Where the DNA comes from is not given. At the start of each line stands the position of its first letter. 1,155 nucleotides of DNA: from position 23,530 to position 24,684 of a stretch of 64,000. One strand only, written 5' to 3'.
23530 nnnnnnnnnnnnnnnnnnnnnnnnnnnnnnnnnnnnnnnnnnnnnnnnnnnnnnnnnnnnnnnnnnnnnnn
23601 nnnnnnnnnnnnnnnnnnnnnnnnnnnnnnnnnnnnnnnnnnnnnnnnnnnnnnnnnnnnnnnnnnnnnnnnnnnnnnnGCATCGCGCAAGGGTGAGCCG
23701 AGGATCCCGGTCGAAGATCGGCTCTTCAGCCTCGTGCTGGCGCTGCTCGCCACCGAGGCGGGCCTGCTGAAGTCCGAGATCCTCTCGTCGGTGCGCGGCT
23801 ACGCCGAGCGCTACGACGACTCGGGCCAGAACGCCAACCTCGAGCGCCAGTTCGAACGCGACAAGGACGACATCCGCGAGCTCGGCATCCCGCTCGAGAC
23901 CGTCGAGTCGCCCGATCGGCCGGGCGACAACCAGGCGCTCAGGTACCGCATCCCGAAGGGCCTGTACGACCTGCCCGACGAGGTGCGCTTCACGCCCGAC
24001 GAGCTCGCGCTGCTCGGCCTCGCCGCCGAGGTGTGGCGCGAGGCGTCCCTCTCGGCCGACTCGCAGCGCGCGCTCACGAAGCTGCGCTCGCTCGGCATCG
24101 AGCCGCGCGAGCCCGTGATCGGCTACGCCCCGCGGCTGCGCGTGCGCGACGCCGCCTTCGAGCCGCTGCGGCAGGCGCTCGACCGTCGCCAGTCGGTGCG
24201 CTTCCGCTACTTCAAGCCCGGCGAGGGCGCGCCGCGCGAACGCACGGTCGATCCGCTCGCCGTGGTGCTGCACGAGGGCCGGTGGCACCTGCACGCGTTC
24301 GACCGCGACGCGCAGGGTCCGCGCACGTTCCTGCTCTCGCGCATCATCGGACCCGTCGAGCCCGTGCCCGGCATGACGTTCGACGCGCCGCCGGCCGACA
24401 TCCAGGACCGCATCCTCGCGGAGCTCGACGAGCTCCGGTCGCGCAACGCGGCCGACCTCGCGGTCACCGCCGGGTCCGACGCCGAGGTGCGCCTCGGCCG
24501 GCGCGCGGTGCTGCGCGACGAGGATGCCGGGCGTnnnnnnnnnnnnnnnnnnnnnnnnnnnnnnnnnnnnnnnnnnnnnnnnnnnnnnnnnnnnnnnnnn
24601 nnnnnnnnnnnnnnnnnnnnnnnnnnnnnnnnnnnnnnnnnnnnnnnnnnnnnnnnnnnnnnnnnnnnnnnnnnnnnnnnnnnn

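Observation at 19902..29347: pafB-pafC-tatA-tatC-helY and a PAC2 gene are retained, but the Pup-proteasome core is missing where it normally sits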

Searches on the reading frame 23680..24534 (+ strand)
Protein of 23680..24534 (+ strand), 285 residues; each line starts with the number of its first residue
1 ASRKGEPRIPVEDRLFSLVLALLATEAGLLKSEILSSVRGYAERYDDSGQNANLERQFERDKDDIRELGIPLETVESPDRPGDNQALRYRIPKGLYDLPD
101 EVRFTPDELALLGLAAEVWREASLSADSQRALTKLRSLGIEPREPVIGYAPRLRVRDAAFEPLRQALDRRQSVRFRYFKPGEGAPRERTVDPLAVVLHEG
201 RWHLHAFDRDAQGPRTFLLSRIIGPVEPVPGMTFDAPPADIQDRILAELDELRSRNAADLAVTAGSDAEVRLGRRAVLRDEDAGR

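Call 11: find_homologous_proteins(query=window:23680-24534:+)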
Query window:23680-24534:+ (285 aa): 2086 proteins with E <= 0.001 among 8000 candidates; the best 120 are listed.
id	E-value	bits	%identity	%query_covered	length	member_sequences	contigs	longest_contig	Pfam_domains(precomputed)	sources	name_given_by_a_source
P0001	1.5e-175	600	99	100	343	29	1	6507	PF13280.13,PF25583.2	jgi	-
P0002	3.2e-170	583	95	100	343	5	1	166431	PF13280.13,PF25583.2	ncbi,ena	-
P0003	4.8e-170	582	95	100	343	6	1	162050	PF13280.13,PF25583.2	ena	-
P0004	1.4e-169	581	95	100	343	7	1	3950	PF13280.13,PF25583.2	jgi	-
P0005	1.8e-167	574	93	100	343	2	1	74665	PF13280.13,PF25583.2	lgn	-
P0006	5.7e-167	572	93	100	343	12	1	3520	PF13280.13,PF25583.2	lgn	-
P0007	1.6e-166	570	93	100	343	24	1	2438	PF13280.13,PF25583.2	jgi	jgi:proteasome accessory factor B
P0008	7.8e-165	565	93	100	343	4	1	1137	PF13280.13,PF25583.2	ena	-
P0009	1.6e-164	564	94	99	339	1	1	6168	PF13280.13,PF25583.2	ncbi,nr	ncbi:MAG TPA: WYL domain-containing protein [Agromyces sp.]|nr:WYL domain-containing protein [Agromy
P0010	2.0e-164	564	93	99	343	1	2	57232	PF13280.13,PF25583.2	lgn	-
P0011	3.9e-164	563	92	100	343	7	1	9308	PF13280.13,PF25583.2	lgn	-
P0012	6.4e-164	562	93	99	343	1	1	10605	PF13280.13,PF25583.2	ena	-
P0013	1.7e-163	561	92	100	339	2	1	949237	PF13280.13,PF25583.2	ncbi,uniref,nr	ncbi:YafY family protein [Agromyces sp. Marseille-P2726]|uniref:helix-turn-helix transcriptional reg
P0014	3.6e-163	560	93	99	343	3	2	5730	PF13280.13,PF25583.2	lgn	-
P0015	5.5e-163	559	92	100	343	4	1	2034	PF13280.13,PF25583.2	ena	-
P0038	3.4e-153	527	86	99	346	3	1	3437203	PF13280.13,PF25583.2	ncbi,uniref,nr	ncbi:helix-turn-helix transcriptional regulator [Agromyces laixinhei]|uniref:helix-turn-helix transc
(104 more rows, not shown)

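Call 12: find_encoding_contigs(protein=P0002, flank=10000, max_places=3)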
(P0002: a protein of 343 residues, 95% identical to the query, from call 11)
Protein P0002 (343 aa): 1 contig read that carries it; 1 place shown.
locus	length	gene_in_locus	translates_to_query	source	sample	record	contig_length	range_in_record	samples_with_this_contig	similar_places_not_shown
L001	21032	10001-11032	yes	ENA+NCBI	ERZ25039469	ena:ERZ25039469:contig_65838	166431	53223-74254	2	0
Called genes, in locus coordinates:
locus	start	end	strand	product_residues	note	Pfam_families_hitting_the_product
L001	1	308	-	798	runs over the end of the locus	PF07733:DNA_pol3_alpha, PF17657:DNA_pol3_finger, PF14579:HHH_6, PF12836:HHH_3 (weak)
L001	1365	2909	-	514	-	PF00817:IMS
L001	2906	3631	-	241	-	PF27531:MT3502_N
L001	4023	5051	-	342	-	-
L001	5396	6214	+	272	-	PF02673:BacA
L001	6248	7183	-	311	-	PF09754:PAC2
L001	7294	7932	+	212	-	PF00702:Hydrolase, PF12710:HAD, PF13419:HAD_2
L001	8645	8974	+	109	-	-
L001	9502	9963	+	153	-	PF00254:FKBP_C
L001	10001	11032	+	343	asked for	PF13280:WYL, PF25583:WCX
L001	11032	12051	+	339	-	PF19187:HTH_PafC, PF13280:WYL, PF25583:WCX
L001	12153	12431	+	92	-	PF02416:TatA_B_E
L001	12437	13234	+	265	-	PF00902:TatC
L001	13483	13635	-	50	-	-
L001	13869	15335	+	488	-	PF00271:Helicase_C (weak)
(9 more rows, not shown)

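Call 13: find_encoding_contigs(protein=P0038, flank=10000, max_places=2)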
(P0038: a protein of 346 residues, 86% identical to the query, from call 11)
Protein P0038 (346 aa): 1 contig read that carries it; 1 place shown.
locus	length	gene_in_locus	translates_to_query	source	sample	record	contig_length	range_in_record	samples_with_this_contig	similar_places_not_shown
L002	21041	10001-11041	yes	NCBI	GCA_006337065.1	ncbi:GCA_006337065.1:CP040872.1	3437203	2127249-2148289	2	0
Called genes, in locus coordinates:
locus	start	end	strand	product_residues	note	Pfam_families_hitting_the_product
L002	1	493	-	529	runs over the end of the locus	PF00817:IMS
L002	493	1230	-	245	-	PF27531:MT3502_N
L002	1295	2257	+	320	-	PF12760:Zn_ribbon_IS1595, PF12762:DDE_Tnp_IS1595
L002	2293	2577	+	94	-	-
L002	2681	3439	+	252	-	PF01909:NTP_transf_2 (weak)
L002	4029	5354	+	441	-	PF04389:Peptidase_M28 (weak), PF01546:Peptidase_M20, PF07687:M20_dimer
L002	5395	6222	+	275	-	PF02673:BacA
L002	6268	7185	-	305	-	PF09754:PAC2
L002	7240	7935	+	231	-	PF00702:Hydrolase, PF12710:HAD, PF13419:HAD_2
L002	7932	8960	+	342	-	-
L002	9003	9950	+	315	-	PF00254:FKBP_C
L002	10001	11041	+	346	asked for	PF13280:WYL, PF25583:WCX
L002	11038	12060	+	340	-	PF19187:HTH_PafC, PF13280:WYL, PF25583:WCX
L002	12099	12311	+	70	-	PF02416:TatA_B_E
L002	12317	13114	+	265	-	PF00902:TatC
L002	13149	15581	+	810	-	PF04851:ResIII, PF00270:DEAD, PF22527:DEXQc_Suv3 (faint), PF00271:Helicase_C (faint), PF08148:DSHCT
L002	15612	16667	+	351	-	PF20154:LNT_N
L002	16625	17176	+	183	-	PF00795:CN_hydrolase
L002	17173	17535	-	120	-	PF13397:RbpA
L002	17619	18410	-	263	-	PF03009:GDPD, PF13653:GDPD_2 (weak)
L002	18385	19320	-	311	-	PF01145:Band_7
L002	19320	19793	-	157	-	PF01957:NfeD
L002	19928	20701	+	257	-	PF00106:adh_short, PF08659:KR (weak), PF13561:adh_short_C2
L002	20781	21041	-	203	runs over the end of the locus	PF03729:DUF308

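Call 32: find_related_loci(query=A1, collection=genome_contigs, flank=10000)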
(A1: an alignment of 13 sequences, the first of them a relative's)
Query A1 (343 aa) in genome_contigs; peptide patterns used: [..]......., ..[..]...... (x = any residue, [..] = any of these).
599 stretches matched a pattern (row limit reached: there are more); 567 encode a relative of the query (tblastn E <= 1e-3); the best 80 are kept; 80 distinct loci.
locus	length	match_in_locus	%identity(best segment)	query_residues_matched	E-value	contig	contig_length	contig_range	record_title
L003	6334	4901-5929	93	1-343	0e+0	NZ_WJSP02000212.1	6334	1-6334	Agromyces humi strain ANK073 212, whole genome shotgun sequence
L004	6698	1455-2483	92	1-343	0e+0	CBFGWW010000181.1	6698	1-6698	MAG TPA_asm: uncultured Agromyces sp. isolate SRR28857636_metabat2_6 genome assembly, contig: ERZ27320654.5359, whole ge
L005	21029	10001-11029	92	1-343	0e+0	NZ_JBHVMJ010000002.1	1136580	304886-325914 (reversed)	Agromyces sp. NPDC057865 NPDC057865_383_G11.ctg-0002, whole genome shotgun sequence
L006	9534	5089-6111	91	1-341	0e+0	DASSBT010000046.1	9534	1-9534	MAG TPA_asm: Agromyces sp. isolate SMAG_U902 k141_746163, whole genome shotgun sequence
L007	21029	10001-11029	91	1-343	0e+0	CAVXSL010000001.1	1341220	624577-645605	MAG: uncultured Actinomycetota bacterium isolate MFD04850.bin.1.72 genome assembly, contig: contig_10147, whole genome s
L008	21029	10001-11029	90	1-343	0e+0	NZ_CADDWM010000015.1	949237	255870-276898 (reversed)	Agromyces sp. Marseille-P2726, whole genome shotgun sequence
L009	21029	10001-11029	90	1-343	0e+0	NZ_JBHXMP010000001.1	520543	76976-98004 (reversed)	Agromyces sp. NPDC058484 NPDC058484_T39_A12.ctg-0001, whole genome shotgun sequence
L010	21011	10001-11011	89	1-337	0e+0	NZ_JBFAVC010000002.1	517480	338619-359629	Agromyces sp. NPDC052230 NPDC052230_20_F4.ctg-0002, whole genome shotgun sequence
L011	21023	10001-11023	87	1-341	0e+0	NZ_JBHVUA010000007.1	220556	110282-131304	Agromyces sp. NPDC058136 NPDC058136_T30_G9.ctg-0007, whole genome shotgun sequence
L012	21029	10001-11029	89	1-343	0e+0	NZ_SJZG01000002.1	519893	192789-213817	Agromyces sp. H66 Scaffold2, whole genome shotgun sequence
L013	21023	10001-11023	86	1-341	0e+0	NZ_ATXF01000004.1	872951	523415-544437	Agromyces italicus DSM 16388 H516DRAFT_scaffold00001.1_C, whole genome shotgun sequence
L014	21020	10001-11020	86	1-340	0e+0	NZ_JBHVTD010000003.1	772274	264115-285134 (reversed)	Agromyces sp. NPDC058104 NPDC058104_T29_C6.ctg-0003, whole genome shotgun sequence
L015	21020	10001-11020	85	1-340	0e+0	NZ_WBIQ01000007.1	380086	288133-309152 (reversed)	Agromyces lapidis strain JCM 14321 Scaffold5_1, whole genome shotgun sequence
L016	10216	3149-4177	90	1-343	0e+0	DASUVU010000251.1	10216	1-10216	MAG TPA_asm: Agromyces sp. isolate SMAG_U1823 k141_777264, whole genome shotgun sequence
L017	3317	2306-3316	88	1-340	0e+0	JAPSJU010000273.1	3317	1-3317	MAG: Agromyces sp. isolate RM56_bin.059 NODE_30952_length_3317_cov_20.897179, whole genome shotgun sequence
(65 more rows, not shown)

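Call 38: search_solved_structures(query=L002:6268-7185:-, max_evalue=0.01, show_alignments=1)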
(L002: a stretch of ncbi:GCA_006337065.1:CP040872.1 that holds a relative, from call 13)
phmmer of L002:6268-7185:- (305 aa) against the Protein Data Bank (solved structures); distinct sequences matched with E-value up to 0.01: 5.
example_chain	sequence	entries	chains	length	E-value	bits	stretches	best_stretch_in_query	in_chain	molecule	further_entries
3mnf_A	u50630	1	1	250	1.6e-60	208.5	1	12-267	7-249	PAC2 family protein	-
5un0_1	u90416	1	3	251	8e-52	179.9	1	13-268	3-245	proteasome assembly chaperone 2 (PAC2) homologue Rv2125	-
2p90_A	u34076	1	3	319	6.5e-18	68.6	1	8-267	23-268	Hypothetical protein Cgl1923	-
2wam_A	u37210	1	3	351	7.5e-15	58.5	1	10-292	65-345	CONSERVED HYPOTHETICAL ALANINE AND LEUCINE RICH PROTEIN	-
3e35_A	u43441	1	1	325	4.2e-12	49.5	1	9-283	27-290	Uncharacterized protein SCO1997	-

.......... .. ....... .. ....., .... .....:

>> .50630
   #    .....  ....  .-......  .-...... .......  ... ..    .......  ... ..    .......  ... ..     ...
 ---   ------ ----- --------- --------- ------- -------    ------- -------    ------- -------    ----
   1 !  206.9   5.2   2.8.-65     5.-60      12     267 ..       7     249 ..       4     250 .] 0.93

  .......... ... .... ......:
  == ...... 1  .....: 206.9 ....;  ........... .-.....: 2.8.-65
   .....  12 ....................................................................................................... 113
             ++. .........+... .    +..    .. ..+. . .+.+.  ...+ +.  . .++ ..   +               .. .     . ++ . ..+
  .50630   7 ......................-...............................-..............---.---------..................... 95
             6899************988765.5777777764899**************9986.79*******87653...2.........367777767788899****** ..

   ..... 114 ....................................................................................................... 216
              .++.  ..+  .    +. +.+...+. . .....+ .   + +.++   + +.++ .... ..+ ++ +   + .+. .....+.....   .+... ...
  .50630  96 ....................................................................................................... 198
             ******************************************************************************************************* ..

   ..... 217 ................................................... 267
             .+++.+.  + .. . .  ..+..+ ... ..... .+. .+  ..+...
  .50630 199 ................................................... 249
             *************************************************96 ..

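Call 39: search_solved_structures(query=L002:10001-11041:+, max_evalue=0.001, show_alignments=2)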
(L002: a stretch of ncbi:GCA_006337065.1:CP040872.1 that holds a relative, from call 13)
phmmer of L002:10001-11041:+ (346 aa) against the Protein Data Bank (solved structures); distinct sequences matched with E-value up to 0.001: 4.
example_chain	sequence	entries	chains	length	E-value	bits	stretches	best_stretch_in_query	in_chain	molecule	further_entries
6sj9_A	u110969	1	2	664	1e-43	152.9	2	16-329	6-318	Proteasome accessory factor B/C (PafBC)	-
9fnd_X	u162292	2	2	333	7.4e-38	133.7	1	14-331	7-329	Transcriptional regulator-like protein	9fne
7p5x_AY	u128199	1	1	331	1e-37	133.2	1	16-331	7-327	Transcriptional regulator-like protein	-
7p5x_AX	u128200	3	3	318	2e-05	27.1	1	131-330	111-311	PafC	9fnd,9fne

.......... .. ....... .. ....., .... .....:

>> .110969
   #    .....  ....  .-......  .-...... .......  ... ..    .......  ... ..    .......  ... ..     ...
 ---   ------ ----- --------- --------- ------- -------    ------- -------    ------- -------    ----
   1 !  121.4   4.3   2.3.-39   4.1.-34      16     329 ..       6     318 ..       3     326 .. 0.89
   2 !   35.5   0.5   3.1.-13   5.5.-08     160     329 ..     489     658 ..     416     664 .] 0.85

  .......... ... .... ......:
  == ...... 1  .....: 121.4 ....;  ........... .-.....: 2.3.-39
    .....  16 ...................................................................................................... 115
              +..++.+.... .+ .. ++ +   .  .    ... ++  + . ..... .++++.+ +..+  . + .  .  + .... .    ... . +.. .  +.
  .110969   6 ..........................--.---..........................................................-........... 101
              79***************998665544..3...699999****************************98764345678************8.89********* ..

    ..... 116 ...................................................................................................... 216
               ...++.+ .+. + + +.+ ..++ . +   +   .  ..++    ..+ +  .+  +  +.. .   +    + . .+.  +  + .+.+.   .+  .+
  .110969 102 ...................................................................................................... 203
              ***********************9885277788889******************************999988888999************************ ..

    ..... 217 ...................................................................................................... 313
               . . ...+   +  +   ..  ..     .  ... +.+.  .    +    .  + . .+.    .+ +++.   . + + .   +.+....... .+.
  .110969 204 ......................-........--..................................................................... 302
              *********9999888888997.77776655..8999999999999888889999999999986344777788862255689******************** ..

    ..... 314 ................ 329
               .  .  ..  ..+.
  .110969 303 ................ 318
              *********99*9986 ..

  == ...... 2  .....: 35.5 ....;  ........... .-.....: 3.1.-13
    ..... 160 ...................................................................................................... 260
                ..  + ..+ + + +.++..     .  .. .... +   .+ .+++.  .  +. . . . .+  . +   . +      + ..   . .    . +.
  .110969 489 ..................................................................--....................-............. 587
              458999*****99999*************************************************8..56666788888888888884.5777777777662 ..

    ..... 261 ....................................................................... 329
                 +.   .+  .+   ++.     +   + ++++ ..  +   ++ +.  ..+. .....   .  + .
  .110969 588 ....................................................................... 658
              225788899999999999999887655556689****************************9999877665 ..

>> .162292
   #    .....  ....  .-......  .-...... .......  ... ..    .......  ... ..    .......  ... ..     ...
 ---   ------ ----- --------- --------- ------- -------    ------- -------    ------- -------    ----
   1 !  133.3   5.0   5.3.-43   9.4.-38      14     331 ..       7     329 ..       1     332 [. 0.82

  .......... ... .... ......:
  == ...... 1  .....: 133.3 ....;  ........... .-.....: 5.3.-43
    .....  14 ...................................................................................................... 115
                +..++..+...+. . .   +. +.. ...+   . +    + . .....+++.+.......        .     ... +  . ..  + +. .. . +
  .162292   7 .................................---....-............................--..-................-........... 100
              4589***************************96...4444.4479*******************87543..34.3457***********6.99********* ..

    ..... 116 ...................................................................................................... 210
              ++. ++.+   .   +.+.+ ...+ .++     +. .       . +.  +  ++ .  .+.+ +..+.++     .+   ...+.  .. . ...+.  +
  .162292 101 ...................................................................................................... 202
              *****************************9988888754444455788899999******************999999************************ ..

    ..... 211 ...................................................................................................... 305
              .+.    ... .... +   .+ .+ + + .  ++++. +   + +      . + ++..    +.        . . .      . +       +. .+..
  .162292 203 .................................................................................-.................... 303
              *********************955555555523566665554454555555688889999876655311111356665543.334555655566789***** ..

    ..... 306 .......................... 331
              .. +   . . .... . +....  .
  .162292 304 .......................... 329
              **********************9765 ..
